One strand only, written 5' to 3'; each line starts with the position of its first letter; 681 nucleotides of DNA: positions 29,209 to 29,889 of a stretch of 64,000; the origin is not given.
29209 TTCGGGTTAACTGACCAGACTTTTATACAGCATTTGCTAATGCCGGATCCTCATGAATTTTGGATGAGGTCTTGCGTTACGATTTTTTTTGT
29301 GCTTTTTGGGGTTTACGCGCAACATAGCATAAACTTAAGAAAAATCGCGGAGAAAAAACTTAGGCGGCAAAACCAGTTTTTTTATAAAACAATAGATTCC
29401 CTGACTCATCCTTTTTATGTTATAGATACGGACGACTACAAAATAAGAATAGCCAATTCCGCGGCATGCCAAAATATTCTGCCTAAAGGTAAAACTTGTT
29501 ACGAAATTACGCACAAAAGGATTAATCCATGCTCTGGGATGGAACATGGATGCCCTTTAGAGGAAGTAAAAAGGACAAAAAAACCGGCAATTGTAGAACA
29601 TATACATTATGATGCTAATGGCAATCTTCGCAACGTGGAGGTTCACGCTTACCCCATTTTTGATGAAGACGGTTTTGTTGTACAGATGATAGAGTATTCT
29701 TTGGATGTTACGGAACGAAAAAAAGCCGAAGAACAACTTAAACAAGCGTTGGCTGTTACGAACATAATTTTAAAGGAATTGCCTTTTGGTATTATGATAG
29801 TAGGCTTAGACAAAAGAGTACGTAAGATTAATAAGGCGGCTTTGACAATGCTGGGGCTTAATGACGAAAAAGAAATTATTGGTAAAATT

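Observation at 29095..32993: Three-gene His-Asp signalling module: Cys-cluster PAS kinase, REC-fused kinase and a REC/pseudo-REC protein with no output domain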

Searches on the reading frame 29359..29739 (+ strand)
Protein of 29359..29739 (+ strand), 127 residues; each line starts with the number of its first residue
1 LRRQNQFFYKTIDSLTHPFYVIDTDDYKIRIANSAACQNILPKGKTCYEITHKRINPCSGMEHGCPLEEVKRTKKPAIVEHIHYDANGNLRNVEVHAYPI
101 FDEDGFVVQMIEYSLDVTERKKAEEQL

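Call 10: search_solved_structures(query=window:29359-29739:+, max_evalue=1, show_alignments=3)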
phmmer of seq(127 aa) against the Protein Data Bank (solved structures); distinct sequences matched with E-value up to 1: 2.
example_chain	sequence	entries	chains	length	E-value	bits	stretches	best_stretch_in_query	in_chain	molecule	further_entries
3ln6_A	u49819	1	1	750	0.15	15.5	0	28-60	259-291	Glutathione biosynthesis bifunctional protein gshAB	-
6hmj_A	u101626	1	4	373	0.64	13.5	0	89-127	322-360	Putative PAS/PAC sensor protein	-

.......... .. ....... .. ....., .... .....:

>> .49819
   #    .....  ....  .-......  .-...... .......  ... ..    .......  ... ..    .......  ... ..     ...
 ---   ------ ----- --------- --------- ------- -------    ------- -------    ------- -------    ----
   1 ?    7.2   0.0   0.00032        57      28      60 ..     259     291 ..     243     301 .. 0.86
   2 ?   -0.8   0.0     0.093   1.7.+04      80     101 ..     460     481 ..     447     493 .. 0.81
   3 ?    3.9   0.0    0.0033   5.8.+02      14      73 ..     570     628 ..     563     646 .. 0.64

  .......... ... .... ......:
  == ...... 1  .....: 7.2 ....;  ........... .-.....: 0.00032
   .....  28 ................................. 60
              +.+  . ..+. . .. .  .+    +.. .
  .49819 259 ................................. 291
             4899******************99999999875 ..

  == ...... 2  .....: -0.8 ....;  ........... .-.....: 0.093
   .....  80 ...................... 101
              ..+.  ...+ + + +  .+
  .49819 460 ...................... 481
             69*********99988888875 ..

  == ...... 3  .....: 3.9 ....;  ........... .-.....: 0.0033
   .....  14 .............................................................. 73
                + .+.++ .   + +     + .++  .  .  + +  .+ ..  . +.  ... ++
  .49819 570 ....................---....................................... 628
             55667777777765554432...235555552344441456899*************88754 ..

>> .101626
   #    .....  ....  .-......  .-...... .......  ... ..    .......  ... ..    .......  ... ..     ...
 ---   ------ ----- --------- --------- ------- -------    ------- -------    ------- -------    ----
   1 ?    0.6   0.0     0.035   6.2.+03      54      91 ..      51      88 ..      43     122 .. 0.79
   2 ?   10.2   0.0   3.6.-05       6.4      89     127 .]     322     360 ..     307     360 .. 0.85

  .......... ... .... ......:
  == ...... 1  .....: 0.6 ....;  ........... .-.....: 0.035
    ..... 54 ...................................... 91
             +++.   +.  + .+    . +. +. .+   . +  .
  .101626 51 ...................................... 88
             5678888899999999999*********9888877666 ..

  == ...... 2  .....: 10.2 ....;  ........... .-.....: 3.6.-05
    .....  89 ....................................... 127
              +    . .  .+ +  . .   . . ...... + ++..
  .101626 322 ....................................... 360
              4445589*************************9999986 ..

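Call 27: search_solved_structures(query=A2, max_evalue=10, show_alignments=2)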
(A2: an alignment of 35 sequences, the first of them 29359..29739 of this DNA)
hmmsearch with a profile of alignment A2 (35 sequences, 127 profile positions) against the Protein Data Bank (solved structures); distinct sequences matched with E-value up to 10: 74 (the best 60 are shown).
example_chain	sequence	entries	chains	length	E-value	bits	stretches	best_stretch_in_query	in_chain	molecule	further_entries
6hmj_A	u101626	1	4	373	0.00047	23.3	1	83-126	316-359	Putative PAS/PAC sensor protein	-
6ywq_A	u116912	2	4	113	0.012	18.8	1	63-122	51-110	Multi-sensor hybrid histidine kinase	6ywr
6rhg_A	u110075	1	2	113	0.013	18.7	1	62-122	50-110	Multi-sensor hybrid histidine kinase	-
8pm1_A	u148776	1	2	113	0.013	18.6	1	63-122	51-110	histidine kinase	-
6rhf_A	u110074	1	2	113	0.014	18.6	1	63-122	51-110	Multi-sensor hybrid histidine kinase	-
7ab6_A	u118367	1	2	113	0.014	18.6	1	63-122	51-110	Multi-sensor hybrid histidine kinase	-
9u5n_A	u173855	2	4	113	0.014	18.5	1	63-122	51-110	histidine kinase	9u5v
6yx4_A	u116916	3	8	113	0.015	18.5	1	63-122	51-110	Multi-sensor hybrid histidine kinase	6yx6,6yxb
7ab7_A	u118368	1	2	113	0.015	18.4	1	63-122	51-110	Multi-sensor hybrid histidine kinase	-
6ywg_A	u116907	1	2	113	0.015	18.4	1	63-122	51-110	Multi-sensor hybrid histidine kinase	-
6y7r_A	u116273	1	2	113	0.016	18.4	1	64-122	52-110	Multi-sensor hybrid histidine kinase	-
6ywi_A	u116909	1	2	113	0.017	18.2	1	63-122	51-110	Multi-sensor hybrid histidine kinase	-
8pky_A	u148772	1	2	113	0.018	18.2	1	63-122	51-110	histidine kinase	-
6y7u_A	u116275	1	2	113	0.019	18.1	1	67-122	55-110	Multi-sensor hybrid histidine kinase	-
6yxc_A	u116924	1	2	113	0.02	18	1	63-122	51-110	Multi-sensor hybrid histidine kinase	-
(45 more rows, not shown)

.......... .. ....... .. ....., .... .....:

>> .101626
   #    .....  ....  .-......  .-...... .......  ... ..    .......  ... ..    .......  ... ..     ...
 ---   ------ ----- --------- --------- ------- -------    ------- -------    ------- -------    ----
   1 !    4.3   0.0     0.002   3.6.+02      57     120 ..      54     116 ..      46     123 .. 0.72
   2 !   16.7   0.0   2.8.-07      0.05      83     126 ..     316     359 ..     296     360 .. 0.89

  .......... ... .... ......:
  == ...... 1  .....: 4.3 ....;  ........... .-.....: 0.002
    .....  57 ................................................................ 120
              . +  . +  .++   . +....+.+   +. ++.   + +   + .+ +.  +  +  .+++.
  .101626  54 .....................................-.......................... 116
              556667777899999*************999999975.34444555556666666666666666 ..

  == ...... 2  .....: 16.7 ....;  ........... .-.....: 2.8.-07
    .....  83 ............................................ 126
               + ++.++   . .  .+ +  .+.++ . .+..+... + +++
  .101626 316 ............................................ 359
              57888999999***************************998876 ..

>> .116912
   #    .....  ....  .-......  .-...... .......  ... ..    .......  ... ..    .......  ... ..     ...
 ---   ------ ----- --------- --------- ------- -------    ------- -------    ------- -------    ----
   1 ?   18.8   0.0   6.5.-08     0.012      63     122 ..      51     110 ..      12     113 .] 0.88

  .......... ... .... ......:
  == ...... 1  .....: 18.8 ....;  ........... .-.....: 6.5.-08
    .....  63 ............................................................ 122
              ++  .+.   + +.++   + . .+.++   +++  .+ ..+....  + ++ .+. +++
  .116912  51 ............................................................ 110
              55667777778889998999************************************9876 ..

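Call 29: search_protein_representatives(protein=window:29359-29739:+)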
Query: 127 residues. Proteins with E-value up to 0.001 (for the whole library): 18065; up to 1e-10: 5061; up to 1e-30: 1429. The best 150 are listed.
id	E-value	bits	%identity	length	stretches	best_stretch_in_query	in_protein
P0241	1.9e-91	318.9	47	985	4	3-125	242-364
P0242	1.4e-87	306.5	45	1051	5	2-125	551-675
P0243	2.6e-85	299.1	43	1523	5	1-124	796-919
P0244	2.3e-83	292.8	51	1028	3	2-127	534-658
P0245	7.2e-78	275.1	49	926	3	2-127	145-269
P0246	1.3e-75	267.8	55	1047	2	2-127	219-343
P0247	7.0e-65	233.1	41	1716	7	2-126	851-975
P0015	9.2e-62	223.0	46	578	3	1-125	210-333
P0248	4.3e-60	217.6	48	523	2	6-127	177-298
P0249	2.2e-59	215.4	32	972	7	4-126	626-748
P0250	4.0e-59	214.5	45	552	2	3-126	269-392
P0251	2.2e-57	208.9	41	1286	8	1-127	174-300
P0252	6.7e-57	207.3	38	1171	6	1-126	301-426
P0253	6.0e-55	201.0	40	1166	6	1-127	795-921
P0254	1.2e-54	200.0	39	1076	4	1-125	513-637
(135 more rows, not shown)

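Call 36: predict_structure(alignment_id=A2)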
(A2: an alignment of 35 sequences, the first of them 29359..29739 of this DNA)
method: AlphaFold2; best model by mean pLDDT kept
length: 127 residues; sequences in the alignment: 35
mean_pLDDT: 90.0   pTM: 0.81
mean pLDDT of the five models: 90.0, 88.9, 88.6, 88.2, 87.8
residues with pLDDT >= 90: 86; 70-90: 36; 50-70: 5; < 50: 0
segments of 3 or more residues with pLDDT < 50: none
pLDDT, mean of each block of 10 residues (from residue 1): 92 93 95 83 85 81 84 95 85 95 97 94 91
secondary structure, 60 per line:
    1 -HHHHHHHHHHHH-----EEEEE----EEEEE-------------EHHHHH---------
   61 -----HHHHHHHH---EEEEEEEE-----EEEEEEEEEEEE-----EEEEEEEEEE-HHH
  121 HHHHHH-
elements in order: H2-13 E19-23 E28-32 H47-51 H66-73 E77-84 E90-101 E107-116 H118-126

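Call 39: fold_search(model_id=the predicted structure, library=pdb)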
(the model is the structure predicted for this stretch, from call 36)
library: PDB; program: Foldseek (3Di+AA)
matches with E <= 10: 1429; with E <= 0.001: 333
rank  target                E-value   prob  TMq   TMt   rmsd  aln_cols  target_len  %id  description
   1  9vf7_C                8.9e-08  1.00  0.71  0.66   3.9       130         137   17  Structure of Meiothermus ruber Mrub_1259 LOV domain with N- and C-terminal alpha helices (MrLOVe) (released 2025-06-25)
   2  9vf7_D                2.0e-07  1.00  0.71  0.66   3.9       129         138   17  Structure of Meiothermus ruber Mrub_1259 LOV domain with N- and C-terminal alpha helices (MrLOVe) (released 2025-06-25)
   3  9vf7_A                3.1e-07  1.00  0.72  0.66   3.8       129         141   18  Structure of Meiothermus ruber Mrub_1259 LOV domain with N- and C-terminal alpha helices (MrLOVe) (released 2025-06-25)
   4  9vf7_B                4.2e-07  1.00  0.70  0.64   3.9       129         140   17  Structure of Meiothermus ruber Mrub_1259 LOV domain with N- and C-terminal alpha helices (MrLOVe) (released 2025-06-25)
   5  4gcz_A                8.9e-07  1.00  0.68  0.26   4.3       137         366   19  Structure of a blue-light photoreceptor (released 2013-06-19)
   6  6ph2_D                8.9e-07  1.00  0.63  0.64   5.2       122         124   19  Complete LOV domain from the LOV-HK sensory protein from Brucella abortus (mutant C69S, construct 15-155) (released 2020-12-30)
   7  8a7f_A                9.9e-07  1.00  0.67  0.26   4.2       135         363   17  Crystal structure of a chimeric LOV-Histidine kinase SB2F1-I66R mutant (asymmetrical variant, trigonal form with long  (released 2024-01-10)
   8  8a3u                  9.9e-07  1.00  0.67  0.26   4.3       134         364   17  Crystal structure of a chimeric LOV-Histidine kinase SB2F1 (symmetrical variant, trigonal form with short c-axis) (released 2023-12-20)
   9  8a52_A                1.1e-06  1.00  0.67  0.26   4.2       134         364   17  Crystal structure of a chimeric LOV-Histidine kinase SB2F1 (asymmetrical variant, trigonal form with long c-axis) (released 2023-12-27)
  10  6ph2_C                1.1e-06  1.00  0.63  0.64   5.3       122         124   19  Complete LOV domain from the LOV-HK sensory protein from Brucella abortus (mutant C69S, construct 15-155) (released 2020-12-30)
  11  6ph2_A                1.3e-06  1.00  0.63  0.64   5.3       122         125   19  Complete LOV domain from the LOV-HK sensory protein from Brucella abortus (mutant C69S, construct 15-155) (released 2020-12-30)
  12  9bgv_A                1.4e-06  1.00  0.67  0.13   4.7       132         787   14  DosP R97A straight form (released 2024-11-20)
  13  6zj8_E                1.5e-06  1.00  0.56  0.53   8.3       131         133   21  Structure of the PAS domain from Bordetella pertussis BvgS (released 2020-11-11)
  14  9cmf_A                1.6e-06  1.00  0.69  0.13   4.2       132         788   14  Substrate bound DosP (released 2024-11-20)
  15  6hmj_D                1.7e-06  1.00  0.73  0.29   3.5       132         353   18  Structure of an RNA-binding Light-Oxygen-Voltage Receptor (released 2019-08-28)
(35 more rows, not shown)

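Call 40: find_related_loci(query=A2, collection=genome_contigs, flank=3000)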
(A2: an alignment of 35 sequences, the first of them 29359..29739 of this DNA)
Query A2 (127 aa) in genome_contigs; peptide patterns used: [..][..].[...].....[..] (x = any residue, [..] = any of these).
469 stretches matched a pattern; 448 encode a relative of the query (tblastn E <= 1e-3); the best 80 are kept; 80 distinct loci.
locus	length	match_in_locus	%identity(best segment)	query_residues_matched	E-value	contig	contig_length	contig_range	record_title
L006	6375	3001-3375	87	3-127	4e-77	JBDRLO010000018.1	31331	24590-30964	MAG: Candidatus Omnitrophota bacterium isolate MEGAHIT-group-1.781 k141_8980282, whole genome shotgun sequence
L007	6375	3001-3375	62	1-125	9e-56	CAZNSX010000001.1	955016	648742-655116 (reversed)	MAG TPA_asm: uncultured bacterium isolate SRP323688_co1_195 genome assembly, contig: NODE_2_length_955016_cov_17.046588,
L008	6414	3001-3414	63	1-127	6e-55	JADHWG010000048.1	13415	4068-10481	MAG: Candidatus Omnitrophota bacterium isolate BS750m-G21 BS-750m-C8016, whole genome shotgun sequence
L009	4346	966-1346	65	1-127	3e-55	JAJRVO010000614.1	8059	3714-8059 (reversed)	MAG: Chloroflexota bacterium isolate Dive96_bin10.46 k141_3093858, whole genome shotgun sequence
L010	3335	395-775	61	1-127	4e-54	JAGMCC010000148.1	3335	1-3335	MAG: Dehalococcoidia bacterium isolate RS_16_40 ZL425.bin.40.fa_148, whole genome shotgun sequence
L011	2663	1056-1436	61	1-127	6e-54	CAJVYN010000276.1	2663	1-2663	TPA_asm: uncultured bacterium isolate DRR093003_bin.2_MetaBAT_v2.12.1_MAG genome assembly, contig: NODE_5023_length_2663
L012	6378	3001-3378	65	1-127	2e-53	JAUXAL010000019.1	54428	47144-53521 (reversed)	MAG: Phycisphaerae bacterium isolate CSMAG_2761 CSMAG_2761_k141_752270_length_54428_cov_51.9831, whole genome shotgun se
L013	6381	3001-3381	61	1-127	5e-53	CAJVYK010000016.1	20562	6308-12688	TPA_asm: uncultured bacterium isolate DRR093005_bin.34_MetaBAT_v2.12.1_MAG genome assembly, contig: NODE_1212_length_205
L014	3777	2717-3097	60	1-127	4e-53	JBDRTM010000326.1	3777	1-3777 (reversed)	MAG: Planctomycetota bacterium isolate MEGAHIT-group-3.76 k141_503601, whole genome shotgun sequence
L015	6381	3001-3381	60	1-127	2e-52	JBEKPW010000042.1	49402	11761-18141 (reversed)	MAG: Syntrophobacteraceae bacterium isolate SPRUCE 473 SPRUCE_473_42, whole genome shotgun sequence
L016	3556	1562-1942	62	1-127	9e-52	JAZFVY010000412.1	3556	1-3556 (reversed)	MAG: Desulfobacterales bacterium isolate BS3bin.33 BS3bin.33_412, whole genome shotgun sequence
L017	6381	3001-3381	59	1-127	1e-50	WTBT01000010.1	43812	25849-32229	MAG: Candidatus Aegiribacteria sp. isolate GLR63 c_000000324612, whole genome shotgun sequence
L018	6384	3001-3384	60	1-127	2e-50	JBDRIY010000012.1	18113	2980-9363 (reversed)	MAG: Candidatus Omnitrophota bacterium isolate MEGAHIT-group-1.613 k141_1834472, whole genome shotgun sequence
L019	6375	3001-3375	62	1-125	1e-50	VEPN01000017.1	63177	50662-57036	MAG: Candidatus Methanoperedens sp. isolate MnB_21 scaffold17, whole genome shotgun sequence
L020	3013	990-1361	60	1-124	2e-50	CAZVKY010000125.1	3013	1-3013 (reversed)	MAG TPA_asm: uncultured Thermoplasmatales archaeon isolate SRP141376_co2_74 genome assembly, contig: NODE_48813_length_3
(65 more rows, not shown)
